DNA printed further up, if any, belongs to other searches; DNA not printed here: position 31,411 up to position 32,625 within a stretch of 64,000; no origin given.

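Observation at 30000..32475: Lower-GC two-gene pair: metallophosphoesterase with unusual N-terminal extension plus a 304-aa protein of unknown function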

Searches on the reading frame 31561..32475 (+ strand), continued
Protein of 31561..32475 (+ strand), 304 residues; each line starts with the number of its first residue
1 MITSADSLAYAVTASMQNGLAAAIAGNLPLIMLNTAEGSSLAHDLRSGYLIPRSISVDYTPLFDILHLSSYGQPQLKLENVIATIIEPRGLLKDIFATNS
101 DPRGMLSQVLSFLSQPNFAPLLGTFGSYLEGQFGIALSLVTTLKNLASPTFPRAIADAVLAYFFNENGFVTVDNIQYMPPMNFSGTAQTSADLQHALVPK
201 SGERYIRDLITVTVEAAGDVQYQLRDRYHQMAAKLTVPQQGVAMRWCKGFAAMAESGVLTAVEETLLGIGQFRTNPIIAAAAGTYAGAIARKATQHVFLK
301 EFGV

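Call 112: find_related_loci(query=A1, collection=viral_contigs, flank=5000)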
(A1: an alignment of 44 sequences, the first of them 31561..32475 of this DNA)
Query A1 (304 aa) in viral_contigs; peptide patterns used: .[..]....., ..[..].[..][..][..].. (x = any residue, [..] = any of these).
600 stretches matched a pattern, but none encodes a relative of the query by tblastn (E <= 1e-3).

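Call 116: search_solved_structures(query=L020:3935-5479:-, max_evalue=0.1)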
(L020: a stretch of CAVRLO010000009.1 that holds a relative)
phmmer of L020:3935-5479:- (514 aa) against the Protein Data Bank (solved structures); distinct sequences matched with E-value up to 0.1: 0.
